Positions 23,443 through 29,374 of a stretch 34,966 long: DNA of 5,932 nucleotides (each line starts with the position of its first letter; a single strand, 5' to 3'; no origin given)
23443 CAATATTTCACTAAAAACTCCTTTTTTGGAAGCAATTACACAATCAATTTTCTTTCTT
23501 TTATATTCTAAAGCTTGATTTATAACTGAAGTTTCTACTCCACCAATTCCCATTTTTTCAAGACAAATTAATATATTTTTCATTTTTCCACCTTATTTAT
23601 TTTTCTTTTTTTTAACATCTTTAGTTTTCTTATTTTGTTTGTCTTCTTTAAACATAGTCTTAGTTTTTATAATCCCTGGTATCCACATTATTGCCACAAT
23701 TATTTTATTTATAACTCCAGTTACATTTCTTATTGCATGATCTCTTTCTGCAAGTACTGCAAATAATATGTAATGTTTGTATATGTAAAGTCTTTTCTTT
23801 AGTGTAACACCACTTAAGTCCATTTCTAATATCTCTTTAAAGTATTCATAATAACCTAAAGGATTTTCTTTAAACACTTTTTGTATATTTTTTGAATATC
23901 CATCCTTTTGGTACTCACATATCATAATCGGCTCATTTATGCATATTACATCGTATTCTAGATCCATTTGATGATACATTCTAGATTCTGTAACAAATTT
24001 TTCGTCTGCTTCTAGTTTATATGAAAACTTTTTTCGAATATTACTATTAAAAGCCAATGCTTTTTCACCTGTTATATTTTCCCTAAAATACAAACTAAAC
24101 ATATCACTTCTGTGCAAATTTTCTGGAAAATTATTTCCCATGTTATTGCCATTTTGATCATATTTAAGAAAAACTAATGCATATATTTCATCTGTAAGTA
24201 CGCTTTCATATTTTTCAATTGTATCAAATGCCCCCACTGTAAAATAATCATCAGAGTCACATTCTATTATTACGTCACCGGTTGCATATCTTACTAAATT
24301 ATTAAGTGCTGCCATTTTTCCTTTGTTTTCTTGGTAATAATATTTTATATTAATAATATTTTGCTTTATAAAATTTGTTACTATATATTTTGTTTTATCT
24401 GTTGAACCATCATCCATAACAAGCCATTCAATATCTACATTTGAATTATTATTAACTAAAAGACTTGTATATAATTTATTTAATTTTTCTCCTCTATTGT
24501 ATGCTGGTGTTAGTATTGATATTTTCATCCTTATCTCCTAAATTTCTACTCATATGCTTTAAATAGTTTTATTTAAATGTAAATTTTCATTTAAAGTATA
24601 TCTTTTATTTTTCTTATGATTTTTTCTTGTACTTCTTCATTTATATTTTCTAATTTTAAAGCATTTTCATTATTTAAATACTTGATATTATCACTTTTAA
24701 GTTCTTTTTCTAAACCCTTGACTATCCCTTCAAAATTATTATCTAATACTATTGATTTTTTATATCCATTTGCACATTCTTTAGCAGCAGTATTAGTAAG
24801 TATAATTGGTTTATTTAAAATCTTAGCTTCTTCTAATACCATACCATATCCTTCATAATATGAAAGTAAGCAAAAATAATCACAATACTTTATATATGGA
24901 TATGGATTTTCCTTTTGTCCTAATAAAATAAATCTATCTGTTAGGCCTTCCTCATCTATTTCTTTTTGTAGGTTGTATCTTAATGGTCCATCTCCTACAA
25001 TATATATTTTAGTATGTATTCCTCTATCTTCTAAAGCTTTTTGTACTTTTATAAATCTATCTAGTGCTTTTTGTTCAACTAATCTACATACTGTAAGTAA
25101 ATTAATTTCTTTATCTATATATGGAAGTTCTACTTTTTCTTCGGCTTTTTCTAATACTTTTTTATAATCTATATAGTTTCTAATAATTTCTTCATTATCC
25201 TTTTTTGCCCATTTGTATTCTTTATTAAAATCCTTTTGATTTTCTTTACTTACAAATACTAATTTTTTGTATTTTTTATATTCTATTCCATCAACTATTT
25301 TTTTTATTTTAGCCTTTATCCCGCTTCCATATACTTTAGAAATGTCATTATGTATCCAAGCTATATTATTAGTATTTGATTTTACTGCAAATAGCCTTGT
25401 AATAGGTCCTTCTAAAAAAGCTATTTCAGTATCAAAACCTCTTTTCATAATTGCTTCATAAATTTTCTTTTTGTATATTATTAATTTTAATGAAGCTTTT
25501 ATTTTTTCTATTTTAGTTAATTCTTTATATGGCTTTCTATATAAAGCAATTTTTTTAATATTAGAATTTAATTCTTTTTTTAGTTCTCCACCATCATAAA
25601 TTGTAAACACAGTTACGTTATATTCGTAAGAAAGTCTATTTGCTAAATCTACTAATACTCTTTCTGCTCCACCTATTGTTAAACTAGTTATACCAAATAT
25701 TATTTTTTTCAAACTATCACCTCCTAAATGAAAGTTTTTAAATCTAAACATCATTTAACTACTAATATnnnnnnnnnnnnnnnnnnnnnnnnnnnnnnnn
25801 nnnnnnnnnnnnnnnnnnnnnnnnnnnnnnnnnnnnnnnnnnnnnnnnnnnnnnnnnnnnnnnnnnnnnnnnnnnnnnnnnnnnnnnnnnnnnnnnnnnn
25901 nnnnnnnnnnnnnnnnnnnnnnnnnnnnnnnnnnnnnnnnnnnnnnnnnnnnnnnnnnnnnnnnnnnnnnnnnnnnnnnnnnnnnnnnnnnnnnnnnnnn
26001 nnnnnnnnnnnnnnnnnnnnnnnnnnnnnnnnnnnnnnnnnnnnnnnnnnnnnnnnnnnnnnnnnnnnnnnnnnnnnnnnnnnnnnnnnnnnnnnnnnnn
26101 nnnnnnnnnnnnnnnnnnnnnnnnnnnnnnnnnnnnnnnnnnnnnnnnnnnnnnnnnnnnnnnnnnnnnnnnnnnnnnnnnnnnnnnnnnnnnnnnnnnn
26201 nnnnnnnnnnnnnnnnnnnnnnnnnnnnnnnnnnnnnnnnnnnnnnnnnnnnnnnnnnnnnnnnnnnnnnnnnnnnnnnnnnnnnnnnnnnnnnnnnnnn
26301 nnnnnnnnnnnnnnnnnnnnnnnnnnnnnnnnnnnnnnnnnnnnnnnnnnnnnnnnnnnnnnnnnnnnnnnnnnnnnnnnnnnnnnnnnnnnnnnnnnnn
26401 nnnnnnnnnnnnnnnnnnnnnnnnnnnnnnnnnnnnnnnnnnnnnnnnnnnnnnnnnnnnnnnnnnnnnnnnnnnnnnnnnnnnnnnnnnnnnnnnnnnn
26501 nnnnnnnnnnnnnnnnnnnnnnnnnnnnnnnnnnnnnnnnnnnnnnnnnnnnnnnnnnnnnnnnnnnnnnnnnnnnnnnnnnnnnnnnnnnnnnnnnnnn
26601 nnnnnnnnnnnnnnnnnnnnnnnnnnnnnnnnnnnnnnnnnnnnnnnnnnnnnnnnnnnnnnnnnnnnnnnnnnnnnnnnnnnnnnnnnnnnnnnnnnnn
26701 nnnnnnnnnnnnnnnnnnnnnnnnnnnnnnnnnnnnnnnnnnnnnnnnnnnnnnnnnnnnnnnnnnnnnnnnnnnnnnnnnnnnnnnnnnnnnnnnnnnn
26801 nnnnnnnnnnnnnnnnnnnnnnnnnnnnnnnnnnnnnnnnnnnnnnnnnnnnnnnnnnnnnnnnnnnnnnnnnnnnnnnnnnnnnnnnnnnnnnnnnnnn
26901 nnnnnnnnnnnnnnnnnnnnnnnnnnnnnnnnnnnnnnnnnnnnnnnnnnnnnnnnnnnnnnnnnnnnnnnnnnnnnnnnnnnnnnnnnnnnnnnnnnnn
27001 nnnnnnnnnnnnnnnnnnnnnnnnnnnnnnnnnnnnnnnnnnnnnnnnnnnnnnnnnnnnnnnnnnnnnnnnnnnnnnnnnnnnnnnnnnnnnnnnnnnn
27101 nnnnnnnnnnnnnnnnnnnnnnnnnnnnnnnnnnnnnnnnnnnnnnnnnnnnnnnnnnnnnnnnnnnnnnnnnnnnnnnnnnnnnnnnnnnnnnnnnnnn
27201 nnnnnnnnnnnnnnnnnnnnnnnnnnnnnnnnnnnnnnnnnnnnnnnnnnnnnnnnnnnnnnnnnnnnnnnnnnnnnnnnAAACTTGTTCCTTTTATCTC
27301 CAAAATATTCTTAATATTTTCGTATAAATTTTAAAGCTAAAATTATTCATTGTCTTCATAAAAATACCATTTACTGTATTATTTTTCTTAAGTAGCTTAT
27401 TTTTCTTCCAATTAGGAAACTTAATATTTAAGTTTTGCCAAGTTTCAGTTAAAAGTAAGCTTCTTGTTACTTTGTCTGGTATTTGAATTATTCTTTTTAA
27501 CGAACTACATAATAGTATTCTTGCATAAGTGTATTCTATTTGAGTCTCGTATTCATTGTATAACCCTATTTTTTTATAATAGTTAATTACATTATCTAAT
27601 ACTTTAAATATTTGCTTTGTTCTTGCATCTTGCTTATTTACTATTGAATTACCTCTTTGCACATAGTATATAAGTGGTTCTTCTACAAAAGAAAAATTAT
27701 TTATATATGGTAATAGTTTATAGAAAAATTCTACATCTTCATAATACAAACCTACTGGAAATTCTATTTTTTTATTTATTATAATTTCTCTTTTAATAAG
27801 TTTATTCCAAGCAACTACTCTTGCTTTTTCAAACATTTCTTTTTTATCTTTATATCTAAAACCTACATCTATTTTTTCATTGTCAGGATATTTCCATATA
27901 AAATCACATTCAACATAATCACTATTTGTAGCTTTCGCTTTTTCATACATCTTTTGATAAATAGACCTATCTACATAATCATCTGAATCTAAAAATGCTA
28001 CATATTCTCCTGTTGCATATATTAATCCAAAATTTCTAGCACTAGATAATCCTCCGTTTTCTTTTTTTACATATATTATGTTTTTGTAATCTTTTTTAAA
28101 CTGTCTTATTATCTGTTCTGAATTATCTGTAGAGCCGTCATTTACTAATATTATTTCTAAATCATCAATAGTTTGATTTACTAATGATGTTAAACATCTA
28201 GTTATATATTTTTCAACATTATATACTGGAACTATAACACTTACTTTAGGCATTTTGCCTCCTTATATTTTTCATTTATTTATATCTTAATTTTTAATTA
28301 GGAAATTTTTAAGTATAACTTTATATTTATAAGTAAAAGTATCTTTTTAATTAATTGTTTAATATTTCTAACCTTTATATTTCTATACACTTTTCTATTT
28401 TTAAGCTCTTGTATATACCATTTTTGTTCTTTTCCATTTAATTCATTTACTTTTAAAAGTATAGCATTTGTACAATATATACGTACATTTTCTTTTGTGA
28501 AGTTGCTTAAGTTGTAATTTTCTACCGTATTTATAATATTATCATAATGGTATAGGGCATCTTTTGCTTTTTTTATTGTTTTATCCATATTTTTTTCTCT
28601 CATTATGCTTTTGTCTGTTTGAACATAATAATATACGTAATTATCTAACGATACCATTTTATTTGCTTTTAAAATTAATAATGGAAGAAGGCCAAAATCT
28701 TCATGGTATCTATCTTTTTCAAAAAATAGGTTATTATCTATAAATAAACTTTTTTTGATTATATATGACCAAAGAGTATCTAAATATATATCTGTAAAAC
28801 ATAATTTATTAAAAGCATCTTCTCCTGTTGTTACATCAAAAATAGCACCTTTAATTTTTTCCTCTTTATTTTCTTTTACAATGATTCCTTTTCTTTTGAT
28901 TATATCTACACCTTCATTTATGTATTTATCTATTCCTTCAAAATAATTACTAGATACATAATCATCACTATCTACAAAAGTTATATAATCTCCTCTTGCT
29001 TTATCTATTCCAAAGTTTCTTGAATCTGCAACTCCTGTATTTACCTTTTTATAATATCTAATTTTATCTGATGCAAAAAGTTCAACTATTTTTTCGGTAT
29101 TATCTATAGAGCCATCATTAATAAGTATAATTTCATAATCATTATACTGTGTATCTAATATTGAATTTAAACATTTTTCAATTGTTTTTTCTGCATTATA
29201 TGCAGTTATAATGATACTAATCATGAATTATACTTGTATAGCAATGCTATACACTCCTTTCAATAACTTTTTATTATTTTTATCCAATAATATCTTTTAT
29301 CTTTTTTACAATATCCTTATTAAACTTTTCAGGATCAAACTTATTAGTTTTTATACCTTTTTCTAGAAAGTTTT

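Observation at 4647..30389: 26-kb co-directional glycopolymer locus with an unusually dense multi-branch extracytoplasmic glycosylation toolkit and missing canonical partners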

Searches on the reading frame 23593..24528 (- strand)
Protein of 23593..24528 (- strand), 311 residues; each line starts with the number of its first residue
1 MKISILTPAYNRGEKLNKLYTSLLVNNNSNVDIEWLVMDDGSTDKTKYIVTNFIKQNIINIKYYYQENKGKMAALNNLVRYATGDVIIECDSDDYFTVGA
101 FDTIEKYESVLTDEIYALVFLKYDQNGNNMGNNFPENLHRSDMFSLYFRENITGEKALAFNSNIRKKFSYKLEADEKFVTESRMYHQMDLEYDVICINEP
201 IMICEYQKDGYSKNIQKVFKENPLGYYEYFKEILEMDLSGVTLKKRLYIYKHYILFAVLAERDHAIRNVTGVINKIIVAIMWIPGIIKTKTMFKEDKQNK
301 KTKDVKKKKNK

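Call 4: search_protein_families(library=pfam, proteins=[window:23593-24528:-], max_evalue=0.01)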
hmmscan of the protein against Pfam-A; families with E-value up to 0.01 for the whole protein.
window:23593-24528:- (311 aa): 3 families
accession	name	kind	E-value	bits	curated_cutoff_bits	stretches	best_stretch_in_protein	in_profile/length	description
PF00535.33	Glycos_transf_2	-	3.9e-22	79.4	23.3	1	4-104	1-99/168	Glycosyl transferase family 2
PF10111.15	Glyco_tranf_2_2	-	1.1e-08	35.4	27.3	1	31-124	28-124/276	Glycosyltransferase like family 2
PF13704.12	Glyco_tranf_2_4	-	0.0012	19.7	27.5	1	36-98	23-86/98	Glycosyl transferase family 2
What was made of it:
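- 23593..24528 (-): GT2 glycosyltransferase (GT2c). PF00535 at 79.4 bits (call 4).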

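Call 41: search_protein_families(library=ncbifam, proteins=[window:23593-24528:-], max_evalue=0.00001)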
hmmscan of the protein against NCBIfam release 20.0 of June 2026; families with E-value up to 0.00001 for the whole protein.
window:23593-24528:- (311 aa): 12 families
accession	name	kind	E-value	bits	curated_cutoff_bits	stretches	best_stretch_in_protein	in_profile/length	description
NF007482.0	PRK10073.1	equivalog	1.7e-12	47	423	1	2-103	7-105/334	glycosyltransferase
NF047683.1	TeichurnBiosyTuaG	equivalog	1.7e-11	44.3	400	1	2-128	7-131/252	teichuronic acid biosynthesis protein TuaG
NF041875.1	EPS_EpsD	equivalog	3.8e-11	42.9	370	1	3-93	1-89/325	exopolysaccharide biosynthesis glycosyltransferase EpsD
TIGR03937.1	PgaC_IcaA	equivalog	6.7e-11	41.8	422.3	1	2-95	46-137/407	poly-beta-1,6-N-acetyl-D-glucosamine synthase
NF047588.1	GlcsyltransPgfSStrep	equivalog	2.3e-10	40.2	500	1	1-94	1-96/308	glycosyltransferase PgfS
NF053739.1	GlytfEpsEBac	equivalog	9.6e-09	34.6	450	1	2-102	2-101/265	glycosyltransferase EpsE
NF038302.1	EPS_HpsE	equivalog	3.2e-08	32.9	300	1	2-95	2-98/307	hormogonium polysaccharide biosynthesis glycosyltransferase HpsE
TIGR04009.1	wcaE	equivalog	3.5e-08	33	369.2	1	1-173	1-165/248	colanic acid biosynthesis glycosyltransferase WcaE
TIGR04283.1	glyco_like_mftF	equivalog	5e-07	29.5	182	0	3-105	1-94/221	TIGR04283 family arsenosugar biosynthesis glycosyltransferase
TIGR03111.1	glyc2_xrt_Gpos1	hypoth_equivalog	5.7e-07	28.7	363.95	1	2-108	50-157/439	TIGR03111 family XrtG-associated glycosyltransferase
TIGR03965.1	mycofact_glyco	equivalog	2.3e-06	26.7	280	1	3-93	76-164/467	mycofactocin biosynthesis glycosyltransferase MftF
NF007986.1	PRK10714.1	equivalog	5.6e-06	25.6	529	1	2-93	7-100/316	undecaprenyl-phosphate 4-deoxy-4-formamido-L-arabinose transferase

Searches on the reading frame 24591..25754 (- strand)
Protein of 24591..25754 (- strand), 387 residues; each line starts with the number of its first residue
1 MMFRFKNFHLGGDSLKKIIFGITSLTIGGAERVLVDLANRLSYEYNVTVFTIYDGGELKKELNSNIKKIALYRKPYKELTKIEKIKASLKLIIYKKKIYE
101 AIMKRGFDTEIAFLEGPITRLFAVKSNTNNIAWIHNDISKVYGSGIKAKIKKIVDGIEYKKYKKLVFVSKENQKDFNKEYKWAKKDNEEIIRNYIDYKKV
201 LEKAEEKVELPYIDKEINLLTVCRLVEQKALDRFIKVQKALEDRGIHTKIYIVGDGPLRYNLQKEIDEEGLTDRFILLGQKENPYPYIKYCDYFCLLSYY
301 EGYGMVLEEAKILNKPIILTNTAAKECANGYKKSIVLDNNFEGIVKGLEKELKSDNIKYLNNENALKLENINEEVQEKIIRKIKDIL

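Call 4: search_protein_families(library=pfam, proteins=[window:24591-25754:-], max_evalue=0.01)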
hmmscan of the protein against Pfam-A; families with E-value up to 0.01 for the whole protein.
window:24591-25754:- (387 aa): 3 families
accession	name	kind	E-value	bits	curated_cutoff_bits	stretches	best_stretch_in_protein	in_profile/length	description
PF00534.26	Glycos_transf_1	-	9.9e-22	77.7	26.4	1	205-355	4-159/172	Glycosyl transferases group 1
PF13692.12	Glyco_trans_1_4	-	1.1e-17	65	27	1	218-348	3-136/142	Glycosyl transferases group 1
PF13439.12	Glyco_transf_4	-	3.2e-05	24.5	28.5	1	27-196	1-167/170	Glycosyltransferase Family 4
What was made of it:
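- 24591..25754 (-): GT4 glycosyltransferase (GT4b). PF00534 at 77.7 bits (call 4).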

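Call 41: search_protein_families(library=ncbifam, proteins=[window:24591-25754:-], max_evalue=0.00001)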
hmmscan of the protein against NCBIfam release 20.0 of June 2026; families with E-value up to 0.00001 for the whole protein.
window:24591-25754:- (387 aa): 11 families
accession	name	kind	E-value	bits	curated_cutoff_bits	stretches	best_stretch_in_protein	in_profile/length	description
NF050063.1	ProtGlycPglJ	equivalog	2.8e-26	92.6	500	1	16-365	2-343/363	N-acetylgalactosamine-N,N'-diacetylbacillosaminyl-diphospho-undecaprenol 4-alpha-N-acetylgalactosaminyltransferase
NF050056.1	ProtGlycPglH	equivalog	2.3e-17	63.1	600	1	17-367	2-332/354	GalNAc-alpha-(1->4)-GalNAc-alpha-(1->3)-diNAcBac-PP-undecaprenol alpha-1,4-N-acetyl-D-galactosaminyltransferase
TIGR03088.1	stp2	hypoth_equivalog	5.7e-16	58.5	409.05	1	18-360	4-344/374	TIGR03088 family PEP-CTERM/XrtA system glycosyltransferase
TIGR03999.1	thiol_BshA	equivalog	5.1e-13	48.7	273.7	1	168-323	151-305/375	N-acetyl-alpha-D-glucosaminyl L-malate synthase BshA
NF047684.1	TeichurnBiosyTuaC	equivalog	2e-11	43.4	550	1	198-357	203-357/391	teichuronic acid biosynthesis protein TuaC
NF011726.0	PRK15179.1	equivalog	1.8e-09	36.5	733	1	219-324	520-626/694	Vi polysaccharide biosynthesis protein TviE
NF041876.1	EPS_EpsE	equivalog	3.6e-09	36.4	400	1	207-324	205-329/389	exopolysaccharide biosynthesis GT4 family glycosyltransferase EpsE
NF012034.0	PRK15490.1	equivalog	4e-09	35.4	813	1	217-336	399-519/578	Vi polysaccharide biosynthesis glycosyltransferase TviE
NF038295.1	EPS_HpsP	equivalog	3.5e-08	32.9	550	1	23-367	9-365/388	hormogonium polysaccharide biosynthesis glycosyltransferase HpsP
NF007396.0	PRK09922.1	equivalog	4.6e-07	29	385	1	27-376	15-340/361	lipopolysaccharide 1,6-galactosyltransferase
NF038255.1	exopoly_VpsD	equivalog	9.6e-06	24.7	300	0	184-320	175-312/381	VpsD family glycosyltransferase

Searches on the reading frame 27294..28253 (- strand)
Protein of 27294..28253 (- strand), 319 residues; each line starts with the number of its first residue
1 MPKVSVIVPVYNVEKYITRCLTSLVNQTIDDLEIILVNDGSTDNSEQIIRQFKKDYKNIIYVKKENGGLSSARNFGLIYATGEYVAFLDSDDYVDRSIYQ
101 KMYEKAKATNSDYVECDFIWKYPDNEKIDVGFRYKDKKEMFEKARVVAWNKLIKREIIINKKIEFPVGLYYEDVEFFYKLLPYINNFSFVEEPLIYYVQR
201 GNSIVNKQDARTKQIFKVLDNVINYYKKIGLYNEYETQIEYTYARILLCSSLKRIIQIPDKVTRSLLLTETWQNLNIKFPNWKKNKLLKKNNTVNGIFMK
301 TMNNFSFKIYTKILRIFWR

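Call 5: search_protein_families(library=pfam, proteins=[window:27294-28253:-], max_evalue=0.01)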
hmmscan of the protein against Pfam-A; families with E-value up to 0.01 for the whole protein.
window:27294-28253:- (319 aa): 3 families
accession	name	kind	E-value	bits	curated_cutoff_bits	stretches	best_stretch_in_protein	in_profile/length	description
PF00535.33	Glycos_transf_2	-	2.2e-38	132.3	23.3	1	5-131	1-128/168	Glycosyl transferase family 2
PF10111.15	Glyco_tranf_2_2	-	4.4e-13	49.8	27.3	1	5-198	1-217/276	Glycosyltransferase like family 2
PF13641.12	Glyco_tranf_2_3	-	3.2e-09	37.6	27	1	2-100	1-105/230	Glycosyltransferase like family 2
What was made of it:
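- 27294..28253 (-): GT2 glycosyltransferase (GT2b), soluble. PF00535 at 132.3 bits (call 5).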

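Call 41: search_protein_families(library=ncbifam, proteins=[window:27294-28253:-], max_evalue=0.00001)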
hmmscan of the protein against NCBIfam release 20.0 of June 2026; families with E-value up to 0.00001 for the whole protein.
window:27294-28253:- (319 aa): 20 families
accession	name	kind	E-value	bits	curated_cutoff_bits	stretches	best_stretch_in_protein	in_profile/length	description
NF007482.0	PRK10073.1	equivalog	3e-44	151.4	423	1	2-127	6-131/334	glycosyltransferase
NF047683.1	TeichurnBiosyTuaG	equivalog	1.1e-21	77.6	400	1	2-96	6-101/252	teichuronic acid biosynthesis protein TuaG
TIGR03937.1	PgaC_IcaA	equivalog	2.3e-18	66.4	422.3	1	2-106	45-150/407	poly-beta-1,6-N-acetyl-D-glucosamine synthase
NF050050.1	ProtGlycPglI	equivalog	3.7e-18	65.9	500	1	1-112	1-114/306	GalNAc(5)-diNAcBac-PP-undecaprenol beta-1,3-glucosyltransferase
NF041875.1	EPS_EpsD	equivalog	4.2e-18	65.8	370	1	4-115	1-112/325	exopolysaccharide biosynthesis glycosyltransferase EpsD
NF041394.1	GtaseAglG_Halo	equivalog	9.5e-18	64.5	440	1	3-101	2-102/304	glucosyl-dolichyl phosphate glucuronosyltransferase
NF053739.1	GlytfEpsEBac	equivalog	6.3e-17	61.4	450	1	2-94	1-95/265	glycosyltransferase EpsE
TIGR03965.1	mycofact_glyco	equivalog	1.1e-16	60.8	280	1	2-95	74-168/467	mycofactocin biosynthesis glycosyltransferase MftF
TIGR03111.1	glyc2_xrt_Gpos1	hypoth_equivalog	1.5e-15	57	363.95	1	1-107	48-157/439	TIGR03111 family XrtG-associated glycosyltransferase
NF038302.1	EPS_HpsE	equivalog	1e-14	54.2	300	1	4-104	3-109/307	hormogonium polysaccharide biosynthesis glycosyltransferase HpsE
TIGR04283.1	glyco_like_mftF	equivalog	4.8e-11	42.7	182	1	4-106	1-97/221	TIGR04283 family arsenosugar biosynthesis glycosyltransferase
NF047588.1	GlcsyltransPgfSStrep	equivalog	9.2e-11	41.5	500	1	3-106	2-110/308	glycosyltransferase PgfS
NF038299.1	EPS_HpsN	equivalog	1e-10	41.1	425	1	2-96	1-96/317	hormogonium polysaccharide biosynthesis glycosyltransferase HpsN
TIGR04242.1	nodulat_NodC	equivalog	3e-09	36.3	550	1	1-108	47-158/395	chitooligosaccharide synthase NodC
NF007986.1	PRK10714.1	equivalog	8.8e-09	34.8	529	1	3-92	7-101/316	undecaprenyl-phosphate 4-deoxy-4-formamido-L-arabinose transferase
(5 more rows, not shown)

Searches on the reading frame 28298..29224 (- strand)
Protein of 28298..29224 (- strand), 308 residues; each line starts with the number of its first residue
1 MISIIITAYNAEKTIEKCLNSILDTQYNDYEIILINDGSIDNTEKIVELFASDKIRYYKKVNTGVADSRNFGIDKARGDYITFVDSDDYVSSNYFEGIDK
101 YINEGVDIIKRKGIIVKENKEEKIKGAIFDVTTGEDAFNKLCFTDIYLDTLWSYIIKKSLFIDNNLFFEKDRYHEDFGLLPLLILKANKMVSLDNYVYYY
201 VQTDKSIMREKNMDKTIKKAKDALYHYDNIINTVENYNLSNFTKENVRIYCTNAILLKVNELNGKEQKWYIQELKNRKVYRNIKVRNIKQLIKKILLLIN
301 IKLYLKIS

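Call 5: search_protein_families(library=pfam, proteins=[window:28298-29224:-], max_evalue=0.01)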
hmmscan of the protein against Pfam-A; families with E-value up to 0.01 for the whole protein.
window:28298-29224:- (308 aa): 4 families
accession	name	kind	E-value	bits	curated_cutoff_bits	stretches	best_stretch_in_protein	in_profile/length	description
PF00535.33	Glycos_transf_2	-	2.6e-30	106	23.3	1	3-110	1-112/168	Glycosyl transferase family 2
PF10111.15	Glyco_tranf_2_2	-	9e-14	52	27.3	1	3-102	1-106/276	Glycosyltransferase like family 2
PF13641.12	Glyco_tranf_2_3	-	2.3e-09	38.1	27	1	2-109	3-119/230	Glycosyltransferase like family 2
PF06513.16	DUF1103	-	0.0043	17.2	25.2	1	56-125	43-111/215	Repeat of unknown function (DUF1103)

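Call 41: search_protein_families(library=ncbifam, proteins=[window:28298-29224:-], max_evalue=0.00001)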
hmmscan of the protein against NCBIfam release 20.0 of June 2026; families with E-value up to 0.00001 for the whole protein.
window:28298-29224:- (308 aa): 17 families
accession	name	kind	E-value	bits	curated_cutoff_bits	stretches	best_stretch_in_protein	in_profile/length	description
NF007482.0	PRK10073.1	equivalog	2.9e-30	105.4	423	1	2-250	8-260/334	glycosyltransferase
NF047683.1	TeichurnBiosyTuaG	equivalog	1.3e-19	70.8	400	1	2-93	8-102/252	teichuronic acid biosynthesis protein TuaG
TIGR03937.1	PgaC_IcaA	equivalog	2.5e-16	59.6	422.3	1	1-92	46-140/407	poly-beta-1,6-N-acetyl-D-glucosamine synthase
NF041875.1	EPS_EpsD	equivalog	3.2e-15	56.4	370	1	2-93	1-95/325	exopolysaccharide biosynthesis glycosyltransferase EpsD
NF050050.1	ProtGlycPglI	equivalog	6.2e-15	55.3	500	1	2-236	4-232/306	GalNAc(5)-diNAcBac-PP-undecaprenol beta-1,3-glucosyltransferase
NF038299.1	EPS_HpsN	equivalog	7e-14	51.5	425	1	1-115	2-119/317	hormogonium polysaccharide biosynthesis glycosyltransferase HpsN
NF038302.1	EPS_HpsE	equivalog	3.5e-13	49.2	300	1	2-100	3-109/307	hormogonium polysaccharide biosynthesis glycosyltransferase HpsE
NF053739.1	GlytfEpsEBac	equivalog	1.2e-12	47.5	450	1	2-103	3-108/265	glycosyltransferase EpsE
TIGR04283.1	glyco_like_mftF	equivalog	2.5e-12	46.8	182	1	2-105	1-100/221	TIGR04283 family arsenosugar biosynthesis glycosyltransferase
NF041394.1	GtaseAglG_Halo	equivalog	1.6e-11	44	440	1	2-97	3-102/304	glucosyl-dolichyl phosphate glucuronosyltransferase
TIGR04017.1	WcaA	equivalog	1.1e-10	41.6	495.75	1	1-93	6-101/279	colanic acid biosynthesis glycosyltransferase WcaA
NF007453.0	PRK10018.1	equivalog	3.2e-10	40.1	382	1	1-93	7-102/280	colanic acid biosynthesis glycosyltransferase WcaA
TIGR03965.1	mycofact_glyco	equivalog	4.2e-10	39.1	280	1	2-93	76-170/467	mycofactocin biosynthesis glycosyltransferase MftF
TIGR03111.1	glyc2_xrt_Gpos1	hypoth_equivalog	6.5e-10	38.4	363.95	1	2-124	51-179/439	TIGR03111 family XrtG-associated glycosyltransferase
NF047588.1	GlcsyltransPgfSStrep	equivalog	1.6e-09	37.4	500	1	2-120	3-128/308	glycosyltransferase PgfS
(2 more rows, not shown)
